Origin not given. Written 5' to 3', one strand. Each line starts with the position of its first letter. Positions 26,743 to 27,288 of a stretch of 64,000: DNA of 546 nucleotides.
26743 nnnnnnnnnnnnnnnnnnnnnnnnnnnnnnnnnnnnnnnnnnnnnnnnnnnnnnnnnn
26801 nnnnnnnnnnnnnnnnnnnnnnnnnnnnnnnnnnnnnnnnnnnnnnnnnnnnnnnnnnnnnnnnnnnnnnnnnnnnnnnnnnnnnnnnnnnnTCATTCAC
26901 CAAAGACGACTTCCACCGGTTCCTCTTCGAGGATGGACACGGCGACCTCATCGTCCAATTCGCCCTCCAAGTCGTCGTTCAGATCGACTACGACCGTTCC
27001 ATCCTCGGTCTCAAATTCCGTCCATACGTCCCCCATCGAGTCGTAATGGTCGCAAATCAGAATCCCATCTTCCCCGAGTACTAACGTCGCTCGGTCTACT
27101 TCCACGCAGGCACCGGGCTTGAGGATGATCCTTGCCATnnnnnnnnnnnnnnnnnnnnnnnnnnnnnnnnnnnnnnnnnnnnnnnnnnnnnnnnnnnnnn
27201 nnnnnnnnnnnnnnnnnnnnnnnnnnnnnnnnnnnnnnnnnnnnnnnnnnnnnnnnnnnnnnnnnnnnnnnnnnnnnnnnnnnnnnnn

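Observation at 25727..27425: Low-GC two-gene islet inserted at the 3' end of DAHP synthase, flanked by an imperfect duplication of the gene's last ~110 bp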

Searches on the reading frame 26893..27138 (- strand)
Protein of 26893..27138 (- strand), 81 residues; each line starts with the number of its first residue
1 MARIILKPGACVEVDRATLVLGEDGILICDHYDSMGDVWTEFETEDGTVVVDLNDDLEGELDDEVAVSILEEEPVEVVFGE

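Call 6: search_protein_families(library=pfam, proteins=[window:26893-27138:-], max_evalue=0.01)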
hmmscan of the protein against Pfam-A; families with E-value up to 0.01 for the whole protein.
window:26893-27138:- (81 aa): 0 families

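Call 41: search_protein_families(library=padloc, proteins=[window:26893-27138:-], max_evalue=0.01)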
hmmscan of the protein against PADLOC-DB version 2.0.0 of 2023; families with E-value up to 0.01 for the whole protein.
window:26893-27138:- (81 aa): 0 families

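Call 60: search_protein_representatives(protein=window:26893-27138:-)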
Query: 81 residues. Proteins with E-value up to 0.001 (for the whole library): 6; up to 1e-10: 2; up to 1e-30: 1. The best 6 are listed.
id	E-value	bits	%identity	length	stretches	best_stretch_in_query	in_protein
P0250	5.8e-45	166.8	100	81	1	1-81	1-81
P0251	1.4e-13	66.9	43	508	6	16-39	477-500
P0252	4.3e-10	55.8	35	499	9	7-34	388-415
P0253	4.6e-06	42.9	30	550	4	7-49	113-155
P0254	6.0e-05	39.4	37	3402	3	3-38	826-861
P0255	3.8e-04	36.8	33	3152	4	3-38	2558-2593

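Call 92: predict_structure(protein=window:26893-27138:-)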
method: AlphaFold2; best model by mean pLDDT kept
length: 81 residues; sequences in the alignment: 1
mean_pLDDT: 69.7   pTM: 0.56
mean pLDDT of the five models: 69.7, 69.4, 64.7, 60.5, 55.5
residues with pLDDT >= 90: 0; 70-90: 45; 50-70: 31; < 50: 5
segments of 3 or more residues with pLDDT < 50: none
pLDDT, mean of each block of 10 residues (from residue 1): 79 75 76 57 81 61 60 67 57
secondary structure, 60 per line:
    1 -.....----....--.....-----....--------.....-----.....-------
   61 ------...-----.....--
elements in order: E2-6 E11-14 E17-21 E27-30 E39-43 E49-53 E67-69 E75-79

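Call 96: fold_search(model_id=the predicted structure, library=pdb)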
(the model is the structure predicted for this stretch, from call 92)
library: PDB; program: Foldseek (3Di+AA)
matches with E <= 10: 1250; with E <= 0.001: 0
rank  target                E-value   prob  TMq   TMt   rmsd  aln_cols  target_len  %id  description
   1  4v8a_AH               3.4e-01  0.33  0.28  0.16   7.2        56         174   16  The structure of thermorubin in complex with the 70S ribosome from Thermus thermophilus. (released 2014-07-09)
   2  8cxq_D                4.1e-01  0.21  0.26  0.20   6.6        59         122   17  SARS-CoV-2 Spike protein in complex with a pan-sarbecovirus nanobody 1-22 (released 2022-07-06)
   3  9lbs_D                4.3e-01  0.16  0.27  0.20   8.3        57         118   10  Cryo-EM structure of Omicron BA.1 RBD complexed with ConBA-998,S309 and S304Fabs (released 2025-04-02)
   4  7nvn_N                4.6e-01  0.20  0.26  0.21   6.5        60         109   15  Human TRiC complex in closed state with nanobody and tubulin bound (released 2022-03-02)
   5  8ghk_H                4.6e-01  0.20  0.27  0.21   6.4        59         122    8  CryoEM structure of Influenza A virus A/Melbourner/1/1946 (H1N1) hemagglutinin bound to GS10-X6-BE4 Fab (released 2024-06-26)
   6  9qto_F                4.8e-01  0.21  0.27  0.21   5.8        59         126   15  Human alpha7 nicotinic receptor in complex with the E6 nanobody (released 2026-02-18)
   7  6x97_E                4.8e-01  0.20  0.27  0.21   6.4        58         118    9  Cryo-EM model of HIV-1 Env BG505 SOSIP.664 in complex with rabbit monoclonal antibody 11A fragment antigen binding var (released 2021-12-08)
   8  9o9c_A                4.8e-01  0.16  0.27  0.13   7.3        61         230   18  Structure of the IL-18 Surrogate Cytokine Agonist DR3085 (released 2025-09-10)
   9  8sk5_B                5.4e-01  0.16  0.27  0.19   6.9        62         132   13  Crystal structure of the SARS-CoV-2 neutralizing VHH 7A9 bound to the spike receptor binding domain (released 2023-08-16)
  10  6itq_C                5.7e-01  0.21  0.29  0.22   6.6        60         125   10  Crystal structure of cortisol complexed with its nanobody at pH 10.5 (released 2019-07-24)
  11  4u05_A                5.7e-01  0.18  0.28  0.21   6.4        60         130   13  Homodimeric Single Domain Antibody (sdAb) against Staphylococcal enterotoxin B (SEB) S74A Variant (released 2014-09-03)
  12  7sd2_C                5.7e-01  0.16  0.26  0.14   6.4        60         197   12  Murine Fab that recognizes Hev b 8 (profilin for Hevea brasiliensis) (released 2022-08-10)
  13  8p8j_Z                6.1e-01  0.20  0.27  0.21   5.9        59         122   17  Structure of 5D3-Fab and nanobody(Nb96)-bound ABCG2 (released 2023-08-30)
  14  4odt_H                6.1e-01  0.18  0.27  0.13   6.3        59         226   10  Fab Structure of lipid A-specific antibody S1-15 in complex with lipid A carbohydrate backbone (released 2015-06-24)
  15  6y97_H                6.1e-01  0.16  0.27  0.21   6.4        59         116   10  Structure of full-length CD20 in complex with Obinutuzumab Fab (released 2020-08-26)
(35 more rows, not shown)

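Call 104: search_protein_families(library=ncbifam, proteins=[window:26893-27138:-], max_evalue=0.01)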
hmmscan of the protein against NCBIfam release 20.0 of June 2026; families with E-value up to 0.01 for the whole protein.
window:26893-27138:- (81 aa): 0 families
